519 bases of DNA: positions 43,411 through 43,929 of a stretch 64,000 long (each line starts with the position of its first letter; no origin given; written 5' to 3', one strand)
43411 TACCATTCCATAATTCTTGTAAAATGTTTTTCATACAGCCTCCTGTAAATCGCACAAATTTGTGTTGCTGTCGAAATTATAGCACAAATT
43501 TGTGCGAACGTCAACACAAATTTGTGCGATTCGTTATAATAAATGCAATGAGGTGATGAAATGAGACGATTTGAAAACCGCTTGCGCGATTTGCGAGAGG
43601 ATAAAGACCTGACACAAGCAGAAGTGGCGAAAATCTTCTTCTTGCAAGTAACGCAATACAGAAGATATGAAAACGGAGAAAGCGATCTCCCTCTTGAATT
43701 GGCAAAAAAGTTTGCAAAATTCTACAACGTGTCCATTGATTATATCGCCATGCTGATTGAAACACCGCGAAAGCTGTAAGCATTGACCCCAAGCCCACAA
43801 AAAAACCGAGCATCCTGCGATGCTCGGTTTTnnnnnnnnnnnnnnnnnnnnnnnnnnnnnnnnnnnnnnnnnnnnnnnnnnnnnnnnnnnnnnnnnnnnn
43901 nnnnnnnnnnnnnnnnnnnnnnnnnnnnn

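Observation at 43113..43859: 619-bp two-gene cassette bracketed by a perfect 64-bp direct repeat that duplicates a terminator and the 3' end of an AraC gene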

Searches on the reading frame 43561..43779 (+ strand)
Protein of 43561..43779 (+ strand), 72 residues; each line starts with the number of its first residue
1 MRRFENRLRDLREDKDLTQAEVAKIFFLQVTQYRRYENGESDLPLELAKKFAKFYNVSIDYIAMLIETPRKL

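Call 4: search_protein_families(library=pfam, proteins=[window:43561-43779:+], max_evalue=0.01)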
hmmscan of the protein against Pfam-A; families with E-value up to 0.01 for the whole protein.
window:43561-43779:+ (72 aa): 5 families
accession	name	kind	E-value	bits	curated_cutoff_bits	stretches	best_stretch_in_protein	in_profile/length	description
PF01381.28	HTH_3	-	7.2e-13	48.8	23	1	8-62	1-55/55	Helix-turn-helix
PF13560.12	HTH_31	-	1.8e-07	31.8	27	1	7-58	5-57/64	Helix-turn-helix domain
PF12844.13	HTH_19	-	4.8e-06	26.8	30.2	1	6-65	2-61/64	Helix-turn-helix domain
PF15731.11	MqsA_antitoxin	-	0.00014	22.4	30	1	8-50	74-116/131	Antitoxin component of bacterial toxin-antitoxin system, MqsA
PF13443.12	HTH_26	-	0.0025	18.5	22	1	7-60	1-55/63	Cro/C1-type HTH DNA-binding domain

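Call 10: find_encoding_contigs(protein=window:43561-43779:+, flank=6000, max_places=10)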
Protein window:43561-43779:+ (72 aa): 4 contigs read that carry it; 3 places shown.
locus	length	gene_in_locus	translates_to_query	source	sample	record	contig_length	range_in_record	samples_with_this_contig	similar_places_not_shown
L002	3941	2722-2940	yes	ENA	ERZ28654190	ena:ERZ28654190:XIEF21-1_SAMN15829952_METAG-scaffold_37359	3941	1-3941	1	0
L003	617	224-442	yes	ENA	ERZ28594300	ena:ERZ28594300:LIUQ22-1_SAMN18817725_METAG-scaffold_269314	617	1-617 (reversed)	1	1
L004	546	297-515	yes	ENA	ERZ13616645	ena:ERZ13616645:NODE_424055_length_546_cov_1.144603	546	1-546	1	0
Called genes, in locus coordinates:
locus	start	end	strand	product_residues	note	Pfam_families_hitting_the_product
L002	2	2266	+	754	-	?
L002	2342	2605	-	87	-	PF20648:DUF6809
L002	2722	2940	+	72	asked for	PF13560:HTH_31, PF12844:HTH_19 (weak), PF01381:HTH_3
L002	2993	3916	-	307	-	PF12833:HTH_18, PF00165:HTH_AraC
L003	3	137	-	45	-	?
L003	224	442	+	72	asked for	PF13560:HTH_31, PF12844:HTH_19 (weak), PF01381:HTH_3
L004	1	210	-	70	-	?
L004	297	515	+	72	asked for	PF13560:HTH_31, PF12844:HTH_19 (weak), PF01381:HTH_3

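Call 29: search_protein_families(library=phrogs, proteins=[window:43561-43776:+], max_evalue=0.01)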
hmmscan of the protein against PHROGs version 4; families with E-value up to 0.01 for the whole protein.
window:43561-43776:+ (72 aa): 19 families
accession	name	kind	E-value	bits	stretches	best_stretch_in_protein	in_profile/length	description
phrog_8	-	transcription regulation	1e-14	55.8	1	1-69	74-142/346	transcriptional regulator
phrog_3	-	transcription regulation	8.9e-12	46.5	1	2-63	87-146/430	transcriptional repressor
phrog_4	-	transcription regulation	1.9e-09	38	1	3-69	136-198/400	transcriptional repressor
phrog_2967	-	transcription regulation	4.9e-07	30.5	1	2-64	9-71/225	transcriptional regulator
phrog_19114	-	unknown function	1.9e-06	28.9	1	8-57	76-125/135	-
phrog_2439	-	transcription regulation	3.2e-06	27.3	1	6-61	10-65/367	transcriptional regulator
phrog_1994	-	DNA, RNA and nucleotide metabolism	3.3e-06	28.2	1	6-64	2-60/170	DNA binding protein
phrog_5823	-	transcription regulation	6.4e-05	23.3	1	4-60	7-64/404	transcriptional regulator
phrog_2328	-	transcription regulation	0.0001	23.1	1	3-66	15-78/128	transcriptional repressor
phrog_7950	-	transcription regulation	0.00014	22.8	1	6-41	10-50/68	transcriptional repressor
phrog_147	-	transcription regulation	0.00022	22.6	1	3-52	4-54/100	transcriptional regulator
phrog_1373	-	transcription regulation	0.00026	22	1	6-60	66-120/166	transcriptional regulator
phrog_4836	-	transcription regulation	0.00054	20.6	1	4-41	76-113/194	CII-like regulator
phrog_2104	-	unknown function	0.0016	19.6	0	6-40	42-76/103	-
phrog_1124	-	transcription regulation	0.0016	19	1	6-57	11-61/177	transcriptional regulator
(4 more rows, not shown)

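Call 30: search_protein_families(library=ncbifam, proteins=[window:43561-43776:+], max_evalue=0.01)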
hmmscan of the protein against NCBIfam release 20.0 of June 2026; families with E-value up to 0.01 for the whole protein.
window:43561-43776:+ (72 aa): 7 families
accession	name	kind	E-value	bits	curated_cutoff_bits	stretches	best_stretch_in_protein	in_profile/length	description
NF041951.1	phage_RstR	subfamily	5.7e-15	55.5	80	1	3-64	2-63/108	RstR family transcriptional repressor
NF041575.1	antitoxPezA_Strep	equivalog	5.4e-07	29.7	290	1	7-59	5-57/158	type II toxin-antitoxin system antitoxin PezA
TIGR03830.1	CxxCG_CxxCG_HTH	subfamily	2.9e-05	23.9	61.8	1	6-45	68-107/127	type II TA system antitoxin MqsA family protein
NF058600.1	TransRegSco1979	equivalog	0.00063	18.9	350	1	6-63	11-69/280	Sco1979 family transcriptional regulator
TIGR00270.2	TIGR00270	equivalog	0.0014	18.4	110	1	4-59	76-131/159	multiprotein bridging factor aMBF1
NF008109.0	PRK10856.1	equivalog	0.0044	16.8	208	1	6-58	17-67/334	cytoskeleton protein RodZ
NF047948.1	male_kill_WMK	equivalog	0.0046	16.4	300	1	5-61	164-220/300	WO male-killing family protein Wmk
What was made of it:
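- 43561..43779 (+): XRE-family (HTH_3) regulator gene, 72 aa. call 4; calls 29, 30 (phage-repressor-like families); exact protein found on 4 contigs, all at this locus (call 10)
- XRE matches phage repressor families (phrog_8, E = 1e-14; RstR-type, E = 6e-15; calls 29, 30).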

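Call 56: list_cluster_members(proteins=[P0002, P0003, P0001, window:43561-43776:+])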
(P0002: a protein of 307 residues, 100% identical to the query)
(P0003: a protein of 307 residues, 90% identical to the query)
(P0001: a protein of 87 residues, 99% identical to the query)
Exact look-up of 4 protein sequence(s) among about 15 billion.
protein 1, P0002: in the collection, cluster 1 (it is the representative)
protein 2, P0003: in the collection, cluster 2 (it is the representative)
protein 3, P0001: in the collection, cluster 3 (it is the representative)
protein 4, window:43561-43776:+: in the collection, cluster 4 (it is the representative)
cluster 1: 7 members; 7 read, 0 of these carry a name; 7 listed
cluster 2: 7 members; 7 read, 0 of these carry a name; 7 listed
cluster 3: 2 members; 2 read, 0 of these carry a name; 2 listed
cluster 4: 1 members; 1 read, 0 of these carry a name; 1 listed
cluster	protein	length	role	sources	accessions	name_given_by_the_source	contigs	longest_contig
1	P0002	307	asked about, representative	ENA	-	-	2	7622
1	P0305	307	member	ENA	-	-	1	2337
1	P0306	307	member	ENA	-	-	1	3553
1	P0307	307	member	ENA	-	-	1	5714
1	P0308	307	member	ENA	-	-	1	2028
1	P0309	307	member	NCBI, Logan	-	-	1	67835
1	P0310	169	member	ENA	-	-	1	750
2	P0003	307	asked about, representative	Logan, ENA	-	-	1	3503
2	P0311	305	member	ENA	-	-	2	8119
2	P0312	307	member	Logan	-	-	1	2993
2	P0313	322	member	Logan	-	-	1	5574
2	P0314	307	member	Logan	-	-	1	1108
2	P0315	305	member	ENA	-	-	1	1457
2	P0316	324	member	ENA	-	-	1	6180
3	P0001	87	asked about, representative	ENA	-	-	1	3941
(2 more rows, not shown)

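Call 65: search_protein_families(library=padloc, proteins=[window:43561-43776:+, L124:3631-4026:+], max_evalue=0.01)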
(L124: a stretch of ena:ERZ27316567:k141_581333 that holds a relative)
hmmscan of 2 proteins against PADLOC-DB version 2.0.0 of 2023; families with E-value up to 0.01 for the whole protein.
window:43561-43776:+ (72 aa): 7 families
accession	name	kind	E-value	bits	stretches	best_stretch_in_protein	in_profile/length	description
PDLC02926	HTH_VI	-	1.7e-06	26.2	1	5-68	3-66/92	-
PDLC04142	capH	-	8.1e-06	24.8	1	3-63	6-66/103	capH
PDLC03947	RmrA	-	7.8e-05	19.7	1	5-62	13-70/383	-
PDLC03954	RmrA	-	8.4e-05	19.6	1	6-63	13-70/380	-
PDLC03665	Control_protein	-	0.00055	18.2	1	3-57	8-63/77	control protein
PDLC03950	RmrA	-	0.0019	15.2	1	6-65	5-64/369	-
PDLC03951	RmrA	-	0.0025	14.8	1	6-65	11-70/400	-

L124:3631-4026:+ (132 aa): 2 families
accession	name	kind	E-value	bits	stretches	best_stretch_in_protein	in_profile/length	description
PDLC03210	mREase_II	-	9.3e-07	26.4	1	45-115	51-121/294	Type II methyl-directed restriction enzyme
PDLC02868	DpdF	-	5.2e-05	19.1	1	36-111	71-146/1078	DpdF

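Call 66: search_protein_families(library=pfam, proteins=[L124:3631-4026:+], max_evalue=0.001)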
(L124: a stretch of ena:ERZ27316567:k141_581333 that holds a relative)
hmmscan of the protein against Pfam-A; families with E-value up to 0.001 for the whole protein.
L124:3631-4026:+ (132 aa): 2 families
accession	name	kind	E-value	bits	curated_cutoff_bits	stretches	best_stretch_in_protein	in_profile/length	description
PF04480.18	DUF559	-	4.1e-27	94.6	20.6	1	11-113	6-108/109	Protein of unknown function (DUF559)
PF18741.7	MTES_1575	-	5.8e-05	23.5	38.2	1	28-102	6-85/96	REase_MTES_1575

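Call 88: find_related_loci(query=window:43561-43776:+, collection=viral_contigs, flank=4000)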
Query window:43561-43776:+ (72 aa) in viral_contigs; peptide patterns used: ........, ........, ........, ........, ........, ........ (x = any residue, [..] = any of these).
17 stretches matched a pattern; 2 encode a relative of the query (tblastn E <= 1e-3); 2 distinct loci.
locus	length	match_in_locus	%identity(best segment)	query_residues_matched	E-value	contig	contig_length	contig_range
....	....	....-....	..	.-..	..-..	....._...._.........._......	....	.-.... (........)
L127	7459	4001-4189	33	1-63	5e-7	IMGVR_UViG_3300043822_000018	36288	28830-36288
